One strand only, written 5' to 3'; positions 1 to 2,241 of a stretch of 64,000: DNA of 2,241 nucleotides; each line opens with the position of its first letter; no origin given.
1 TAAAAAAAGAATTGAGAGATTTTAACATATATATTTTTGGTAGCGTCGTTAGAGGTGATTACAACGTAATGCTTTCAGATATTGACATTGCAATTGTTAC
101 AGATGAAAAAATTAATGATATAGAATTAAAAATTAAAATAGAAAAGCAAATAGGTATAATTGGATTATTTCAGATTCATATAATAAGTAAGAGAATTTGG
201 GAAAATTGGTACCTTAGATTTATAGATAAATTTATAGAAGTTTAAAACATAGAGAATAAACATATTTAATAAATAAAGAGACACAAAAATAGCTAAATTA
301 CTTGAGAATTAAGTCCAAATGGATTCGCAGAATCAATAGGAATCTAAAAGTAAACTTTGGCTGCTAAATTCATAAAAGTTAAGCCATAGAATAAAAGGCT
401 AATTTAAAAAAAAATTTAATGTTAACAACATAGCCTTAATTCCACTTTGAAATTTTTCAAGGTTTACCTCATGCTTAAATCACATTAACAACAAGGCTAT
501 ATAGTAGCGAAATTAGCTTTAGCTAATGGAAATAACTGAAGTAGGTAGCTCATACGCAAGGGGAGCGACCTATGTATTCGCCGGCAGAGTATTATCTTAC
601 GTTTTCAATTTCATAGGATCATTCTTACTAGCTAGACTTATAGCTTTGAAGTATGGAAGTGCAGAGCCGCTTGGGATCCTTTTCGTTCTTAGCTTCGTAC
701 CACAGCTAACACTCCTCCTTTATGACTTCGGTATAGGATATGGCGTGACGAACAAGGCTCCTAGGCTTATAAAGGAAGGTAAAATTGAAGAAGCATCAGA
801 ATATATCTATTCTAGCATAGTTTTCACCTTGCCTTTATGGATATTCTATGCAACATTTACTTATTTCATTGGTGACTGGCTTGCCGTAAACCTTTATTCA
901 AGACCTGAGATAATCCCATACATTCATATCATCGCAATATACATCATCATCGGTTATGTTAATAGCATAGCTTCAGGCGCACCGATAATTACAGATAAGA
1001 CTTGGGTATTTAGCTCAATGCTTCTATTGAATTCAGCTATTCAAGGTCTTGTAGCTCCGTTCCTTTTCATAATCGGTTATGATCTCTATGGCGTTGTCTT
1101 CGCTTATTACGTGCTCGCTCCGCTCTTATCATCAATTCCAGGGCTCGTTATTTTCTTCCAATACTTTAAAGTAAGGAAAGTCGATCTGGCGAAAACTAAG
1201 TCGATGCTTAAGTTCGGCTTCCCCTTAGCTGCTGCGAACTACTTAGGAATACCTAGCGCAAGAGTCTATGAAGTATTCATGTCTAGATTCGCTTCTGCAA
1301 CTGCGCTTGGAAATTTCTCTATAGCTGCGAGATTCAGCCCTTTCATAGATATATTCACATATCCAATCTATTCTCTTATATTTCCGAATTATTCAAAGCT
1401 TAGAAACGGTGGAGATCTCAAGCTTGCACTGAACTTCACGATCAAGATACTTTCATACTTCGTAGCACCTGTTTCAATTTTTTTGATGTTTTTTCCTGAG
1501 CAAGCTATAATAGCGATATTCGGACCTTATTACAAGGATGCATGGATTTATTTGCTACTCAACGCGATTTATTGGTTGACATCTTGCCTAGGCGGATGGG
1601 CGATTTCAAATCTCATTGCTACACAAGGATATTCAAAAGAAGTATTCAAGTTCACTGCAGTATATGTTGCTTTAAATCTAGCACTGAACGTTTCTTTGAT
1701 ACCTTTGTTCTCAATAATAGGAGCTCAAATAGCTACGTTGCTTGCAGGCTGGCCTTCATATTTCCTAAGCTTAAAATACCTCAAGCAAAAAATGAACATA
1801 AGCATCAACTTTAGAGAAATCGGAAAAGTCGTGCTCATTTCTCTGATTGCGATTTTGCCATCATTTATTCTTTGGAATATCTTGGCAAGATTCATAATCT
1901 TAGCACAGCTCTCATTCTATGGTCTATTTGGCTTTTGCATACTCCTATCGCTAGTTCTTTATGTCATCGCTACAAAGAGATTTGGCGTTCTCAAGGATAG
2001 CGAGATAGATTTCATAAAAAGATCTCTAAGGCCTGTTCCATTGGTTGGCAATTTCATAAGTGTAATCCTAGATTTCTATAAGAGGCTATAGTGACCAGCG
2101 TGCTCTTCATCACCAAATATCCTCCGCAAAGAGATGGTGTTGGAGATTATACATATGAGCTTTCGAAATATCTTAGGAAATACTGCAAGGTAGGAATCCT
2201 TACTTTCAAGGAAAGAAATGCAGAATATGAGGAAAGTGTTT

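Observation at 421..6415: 180-bp imperfect direct repeats with a 79-bp perfect core bracket a 5.8-kb cassette (flippase, GT4, AT-rich orphan, DUF4143 ATPase)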

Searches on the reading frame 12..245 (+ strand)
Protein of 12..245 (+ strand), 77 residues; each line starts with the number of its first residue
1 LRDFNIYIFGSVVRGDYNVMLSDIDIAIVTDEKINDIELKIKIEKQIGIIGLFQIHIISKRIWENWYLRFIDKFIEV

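Call 8: search_protein_families(library=pfam, proteins=[window:12-245:+], max_evalue=0.01)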
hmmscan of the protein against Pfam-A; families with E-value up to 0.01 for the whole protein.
window:12-245:+ (77 aa): 2 families
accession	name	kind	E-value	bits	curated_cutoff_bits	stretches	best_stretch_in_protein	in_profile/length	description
PF01909.29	NTP_transf_2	-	4.5e-09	37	21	1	4-57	15-71/93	Nucleotidyltransferase domain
PF18765.7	Polbeta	-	2.3e-08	34.5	26.9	1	6-57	16-66/93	Polymerase beta, Nucleotidyltransferase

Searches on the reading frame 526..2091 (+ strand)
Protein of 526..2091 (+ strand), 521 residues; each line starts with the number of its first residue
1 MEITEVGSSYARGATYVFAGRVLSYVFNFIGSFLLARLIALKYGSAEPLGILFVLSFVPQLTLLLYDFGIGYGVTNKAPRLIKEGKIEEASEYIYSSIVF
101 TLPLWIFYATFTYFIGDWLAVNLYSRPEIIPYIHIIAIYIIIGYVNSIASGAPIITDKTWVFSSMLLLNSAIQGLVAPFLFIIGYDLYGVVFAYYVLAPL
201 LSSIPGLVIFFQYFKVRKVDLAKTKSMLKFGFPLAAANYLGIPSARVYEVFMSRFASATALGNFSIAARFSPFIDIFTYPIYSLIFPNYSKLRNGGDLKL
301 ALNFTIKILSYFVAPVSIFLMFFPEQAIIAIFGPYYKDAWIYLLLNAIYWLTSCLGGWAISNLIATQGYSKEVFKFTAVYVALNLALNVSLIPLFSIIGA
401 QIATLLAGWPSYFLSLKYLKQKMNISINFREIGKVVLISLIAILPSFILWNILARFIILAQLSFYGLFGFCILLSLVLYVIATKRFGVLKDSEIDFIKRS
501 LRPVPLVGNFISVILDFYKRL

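Call 8: search_protein_families(library=pfam, proteins=[window:526-2091:+], max_evalue=0.01)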
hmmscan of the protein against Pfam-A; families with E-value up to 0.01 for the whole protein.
window:526-2091:+ (521 aa): 2 families
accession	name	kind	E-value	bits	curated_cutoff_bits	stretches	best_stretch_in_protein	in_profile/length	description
PF13440.11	Polysacc_synt_3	-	1.2e-15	58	23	1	47-339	9-291/293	Polysaccharide biosynthesis protein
PF01943.22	Polysacc_synt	-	2.5e-10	40.7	28.2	1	11-292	2-273/274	Polysaccharide biosynthesis protein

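Call 10: find_related_loci(query=window:526-2091:+, collection=genome_contigs, flank=10000)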
Query window:526-2091:+ (521 aa) in genome_contigs; peptide patterns used: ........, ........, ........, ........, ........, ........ (x = any residue, [..] = any of these).
251 stretches matched a pattern, but none encodes a relative of the query by tblastn (E <= 1e-3).

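Call 12: find_encoding_contigs(protein=window:526-2091:+, flank=10000, max_places=10)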
Protein window:526-2091:+ (521 aa): 4 contigs read that carry it; 2 places shown.
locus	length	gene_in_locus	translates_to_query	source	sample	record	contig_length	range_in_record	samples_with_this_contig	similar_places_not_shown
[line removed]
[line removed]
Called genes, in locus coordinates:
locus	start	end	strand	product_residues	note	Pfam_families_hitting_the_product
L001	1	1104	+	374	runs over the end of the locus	PF00534:Glycos_transf_1, PF13692:Glyco_trans_1_4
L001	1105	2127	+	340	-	PF13524:Glyco_trans_1_2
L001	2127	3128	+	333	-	PF01408:GFO_IDH_MocA, PF22725:GFO_IDH_MocA_C3, PF02894:GFO_IDH_MocA_C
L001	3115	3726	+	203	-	PF25087:GMPPB_C (faint), PF25084:LbH_EIF2B (weak), PF00132:Hexapep, PF14602:Hexapep_2 (weak)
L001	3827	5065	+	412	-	PF00534:Glycos_transf_1 (weak)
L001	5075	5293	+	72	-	-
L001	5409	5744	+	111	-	PF05050:Methyltransf_21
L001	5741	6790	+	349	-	PF13524:Glyco_trans_1_2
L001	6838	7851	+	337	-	-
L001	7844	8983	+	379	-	PF13439:Glyco_transf_4, PF13579:Glyco_trans_4_4 (faint), PF00534:Glycos_transf_1, PF13692:Glyco_trans_1_4, PF13524:Glyco_trans_1_2 (faint)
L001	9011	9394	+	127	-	PF05168:HEPN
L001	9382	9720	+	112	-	PF22600:MTPAP-like_central (weak), PF01909:NTP_transf_2, PF18765:Polbeta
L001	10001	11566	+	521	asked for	PF01943:Polysacc_synt, PF13440:Polysacc_synt_3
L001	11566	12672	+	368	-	PF13439:Glyco_transf_4, PF00534:Glycos_transf_1, PF13692:Glyco_trans_1_4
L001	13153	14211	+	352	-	-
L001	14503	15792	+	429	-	PF01637:ATPase_2 (faint), PF13173:AAA_14, PF13635:DUF4143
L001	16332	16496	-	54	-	-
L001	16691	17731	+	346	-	PF01073:3Beta_HSD, PF01370:Epimerase, PF02719:Polysacc_synt_2, PF04321:RmlD_sub_bind, PF16363:GDP_Man_Dehyd, PF07993:NAD_binding_4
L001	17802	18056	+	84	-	PF00534:Glycos_transf_1, PF13692:Glyco_trans_1_4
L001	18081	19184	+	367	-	PF13439:Glyco_transf_4, PF00534:Glycos_transf_1, PF13692:Glyco_trans_1_4, PF20706:GT4-conflict (weak)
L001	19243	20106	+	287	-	PF00483:NTP_transferase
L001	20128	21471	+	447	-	PF03446:NAD_binding_2 (faint), PF03721:UDPG_MGDP_dh_N, PF00984:UDPG_MGDP_dh, PF03720:UDPG_MGDP_dh_C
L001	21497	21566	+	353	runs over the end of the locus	PF21360:PylC-like_N (weak), PF15632:ATPgrasp_Ter (weak)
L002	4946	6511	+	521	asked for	PF01943:Polysacc_synt, PF13440:Polysacc_synt_3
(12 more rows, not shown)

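Call 17: find_homologous_proteins(query=window:526-2091:+)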
Query window:526-2091:+ (521 aa): 10 proteins with E <= 0.001 among 8000 candidates.
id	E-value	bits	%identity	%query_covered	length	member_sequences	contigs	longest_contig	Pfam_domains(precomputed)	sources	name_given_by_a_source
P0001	0.0e+0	1109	100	100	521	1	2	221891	PF01943.23,PF13440.12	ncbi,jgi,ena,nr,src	ncbi:MAG TPA: oligosaccharide flippase family protein [Geobacterales bacterium]|nr:oligosaccharide f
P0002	1.8e-213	728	64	100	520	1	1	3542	PF01943.23,PF13440.12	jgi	-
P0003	2.1e-208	712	61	100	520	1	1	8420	PF01943.23,PF13440.12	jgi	-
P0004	1.3e-179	617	54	100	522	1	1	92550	PF01943.23,PF13440.12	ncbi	-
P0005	8.4e-174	598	52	100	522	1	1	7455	PF01943.23,PF13440.12,PF03023.20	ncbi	-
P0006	3.0e-168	579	52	100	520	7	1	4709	PF01943.23,PF13440.12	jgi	-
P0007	7.2e-165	568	51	100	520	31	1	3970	PF01943.23,PF13440.12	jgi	-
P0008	2.8e-164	566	51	100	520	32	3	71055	PF01943.23,PF13440.12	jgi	jgi:O-antigen/teichoic acid export membrane protein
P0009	3.5e-92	328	39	100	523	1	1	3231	PF01943.23,PF13440.12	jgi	-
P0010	1.5e-14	72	22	100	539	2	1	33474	PF01943.23,PF13440.12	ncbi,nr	ncbi:oligosaccharide flippase family protein [Candidatus Bathyarchaeota archaeon]|nr:oligosaccharide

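Call 18: find_encoding_contigs(protein=P0004, flank=10000, max_places=3)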
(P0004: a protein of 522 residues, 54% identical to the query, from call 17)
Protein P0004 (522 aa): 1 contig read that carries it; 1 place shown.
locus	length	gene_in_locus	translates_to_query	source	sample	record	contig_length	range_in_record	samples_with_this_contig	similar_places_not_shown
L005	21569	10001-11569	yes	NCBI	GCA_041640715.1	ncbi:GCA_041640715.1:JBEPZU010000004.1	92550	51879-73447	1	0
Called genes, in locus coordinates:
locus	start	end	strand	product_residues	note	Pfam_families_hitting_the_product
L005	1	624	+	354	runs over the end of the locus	PF04230:PS_pyruv_trans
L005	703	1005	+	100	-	PF05050:Methyltransf_21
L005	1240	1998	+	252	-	PF04989:RMNT_CmcI, PF13578:Methyltransf_24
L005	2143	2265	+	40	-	-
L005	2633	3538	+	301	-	PF01073:3Beta_HSD, PF01370:Epimerase, PF02719:Polysacc_synt_2, PF04321:RmlD_sub_bind, PF16363:GDP_Man_Dehyd, PF07993:NAD_binding_4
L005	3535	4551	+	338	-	PF01073:3Beta_HSD, PF01370:Epimerase, PF02719:Polysacc_synt_2 (weak), PF04321:RmlD_sub_bind, PF07993:NAD_binding_4 (faint), PF13460:NAD_binding_10, PF16363:GDP_Man_Dehyd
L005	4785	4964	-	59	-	-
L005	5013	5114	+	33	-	-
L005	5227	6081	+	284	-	-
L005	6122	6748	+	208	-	-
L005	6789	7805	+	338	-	PF13439:Glyco_transf_4 (weak)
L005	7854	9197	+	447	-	PF21269:TreT_GT1, PF20706:GT4-conflict, PF00534:Glycos_transf_1, PF13692:Glyco_trans_1_4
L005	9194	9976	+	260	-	PF00924:MS_channel_2nd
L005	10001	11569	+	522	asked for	PF01943:Polysacc_synt, PF13440:Polysacc_synt_3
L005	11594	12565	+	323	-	PF01408:GFO_IDH_MocA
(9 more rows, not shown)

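Call 19: find_encoding_contigs(protein=P0003, flank=10000, max_places=3)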
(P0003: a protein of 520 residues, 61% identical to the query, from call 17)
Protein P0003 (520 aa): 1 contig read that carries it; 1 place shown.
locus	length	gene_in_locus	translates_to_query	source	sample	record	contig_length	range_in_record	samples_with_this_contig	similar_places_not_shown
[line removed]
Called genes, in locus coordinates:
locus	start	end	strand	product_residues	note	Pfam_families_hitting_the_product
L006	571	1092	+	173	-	PF05168:HEPN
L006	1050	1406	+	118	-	PF01909:NTP_transf_2, PF18765:Polbeta (weak)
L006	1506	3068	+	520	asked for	PF01943:Polysacc_synt, PF13440:Polysacc_synt_3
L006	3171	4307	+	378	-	PF01041:DegT_DnrJ_EryC1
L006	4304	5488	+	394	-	PF13439:Glyco_transf_4 (weak), PF20706:GT4-conflict (weak), PF00534:Glycos_transf_1, PF13692:Glyco_trans_1_4, PF13524:Glyco_trans_1_2 (weak)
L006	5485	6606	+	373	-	PF00534:Glycos_transf_1, PF13692:Glyco_trans_1_4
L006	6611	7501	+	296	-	PF01073:3Beta_HSD, PF01370:Epimerase, PF02719:Polysacc_synt_2 (weak), PF04321:RmlD_sub_bind, PF13460:NAD_binding_10, PF16363:GDP_Man_Dehyd, PF07993:NAD_binding_4 (weak)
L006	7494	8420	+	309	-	?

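Call 20: find_encoding_contigs(protein=P0008, flank=10000, max_places=3)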
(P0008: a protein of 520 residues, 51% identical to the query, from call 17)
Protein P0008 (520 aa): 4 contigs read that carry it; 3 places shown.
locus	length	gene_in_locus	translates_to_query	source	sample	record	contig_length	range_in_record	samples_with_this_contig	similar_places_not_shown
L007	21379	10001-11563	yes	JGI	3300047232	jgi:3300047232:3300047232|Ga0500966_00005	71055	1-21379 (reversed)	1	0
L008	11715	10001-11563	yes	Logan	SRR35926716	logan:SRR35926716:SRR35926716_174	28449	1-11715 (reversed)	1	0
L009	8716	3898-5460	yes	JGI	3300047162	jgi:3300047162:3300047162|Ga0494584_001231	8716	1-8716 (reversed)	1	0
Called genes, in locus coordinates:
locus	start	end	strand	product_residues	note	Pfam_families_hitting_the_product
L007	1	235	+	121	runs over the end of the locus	PF05942:PaREP1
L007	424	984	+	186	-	PF05942:PaREP1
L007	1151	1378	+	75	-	PF04014:MazE_antitoxin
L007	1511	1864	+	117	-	PF13650:Asp_protease_2 (weak)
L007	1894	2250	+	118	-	PF13975:gag-asp_proteas (weak)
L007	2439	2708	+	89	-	PF02381:MraZ (weak), PF04014:MazE_antitoxin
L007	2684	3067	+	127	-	PF01850:PIN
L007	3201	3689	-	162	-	-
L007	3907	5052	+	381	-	PF13439:Glyco_transf_4, PF00534:Glycos_transf_1, PF13692:Glyco_trans_1_4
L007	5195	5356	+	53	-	-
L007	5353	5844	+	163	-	PF26618:DUF8196 (weak)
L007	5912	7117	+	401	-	PF00291:PALP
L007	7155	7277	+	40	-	-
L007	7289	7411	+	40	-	-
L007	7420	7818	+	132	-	PF05942:PaREP1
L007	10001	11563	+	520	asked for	PF01943:Polysacc_synt, PF13440:Polysacc_synt_3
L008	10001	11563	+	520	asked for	PF01943:Polysacc_synt, PF13440:Polysacc_synt_3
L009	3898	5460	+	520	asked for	PF01943:Polysacc_synt, PF13440:Polysacc_synt_3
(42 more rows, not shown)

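Call 22: find_encoding_contigs(protein=P0002, flank=10000, max_places=3)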
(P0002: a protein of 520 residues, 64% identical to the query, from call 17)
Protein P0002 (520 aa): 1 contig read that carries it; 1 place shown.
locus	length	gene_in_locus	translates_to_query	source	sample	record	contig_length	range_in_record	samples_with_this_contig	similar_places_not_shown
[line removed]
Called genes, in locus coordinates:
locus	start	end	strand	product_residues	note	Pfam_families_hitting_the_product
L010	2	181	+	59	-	?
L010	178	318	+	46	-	-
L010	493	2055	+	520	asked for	PF01943:Polysacc_synt (weak), PF13440:Polysacc_synt_3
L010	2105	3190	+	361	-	PF13439:Glyco_transf_4, PF00534:Glycos_transf_1, PF13692:Glyco_trans_1_4, PF13524:Glyco_trans_1_2 (weak)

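Call 37: search_protein_families(library=padloc, proteins=[L001:9011-9394:+, L001:9382-9720:+], max_evalue=0.1)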
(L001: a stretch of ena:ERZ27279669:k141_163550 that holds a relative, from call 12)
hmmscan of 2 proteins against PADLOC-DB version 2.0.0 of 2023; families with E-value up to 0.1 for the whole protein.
L001:9011-9394:+ (127 aa): 0 families

L001:9382-9720:+ (112 aa): 11 families
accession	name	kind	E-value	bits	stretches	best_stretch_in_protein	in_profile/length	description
PDLC04903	PDC-S09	-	6e-07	27.7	1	26-86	16-73/108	-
PDLC04905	PDC-S09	-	1.6e-06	26.4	1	32-104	15-88/101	-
PDLC04906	PDC-S09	-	2.1e-05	22.8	1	21-82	7-71/98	-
PDLC04904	PDC-S09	-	4.2e-05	21.7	1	27-79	14-68/104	-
PDLC00779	Cyclase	-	6.6e-05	20.4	1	27-68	36-77/345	oligonucleotide-cyclase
PDLC04902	PDC-S09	-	0.00022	19.5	1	39-70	22-52/97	-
PDLC04907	PDC-S09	-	0.00055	18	1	25-71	14-59/114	-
PDLC04369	PDC-M05A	-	0.0018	15.9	1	23-72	90-135/201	-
PDLC04778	PDC-M70A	-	0.0092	13.3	1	25-75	33-83/355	-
PDLC04368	PDC-M05A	-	0.011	13.6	1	42-72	111-141/201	-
PDLC00790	Cyclase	-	0.012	12.9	1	19-68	54-105/310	oligonucleotide-cyclase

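Call 42: search_protein_families(library=pfam, proteins=[L001:3827-5065:+, L001:6838-7851:+], max_evalue=0.1)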
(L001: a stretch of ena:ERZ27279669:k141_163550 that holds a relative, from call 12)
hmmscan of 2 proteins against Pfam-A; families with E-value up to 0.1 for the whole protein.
L001:3827-5065:+ (412 aa): 3 families
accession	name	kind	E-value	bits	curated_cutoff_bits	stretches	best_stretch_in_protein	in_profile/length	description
PF00534.26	Glycos_transf_1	-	4.9e-06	26.6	26.4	1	219-381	6-161/172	Glycosyl transferases group 1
PF13692.12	Glyco_trans_1_4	-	3.2e-05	24.6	27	1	229-370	2-136/142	Glycosyl transferases group 1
PF17507.7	DUF5439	-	0.098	13.5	27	0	50-86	12-48/75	Family of unknown function (DUF5439)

L001:6838-7851:+ (337 aa): 0 families
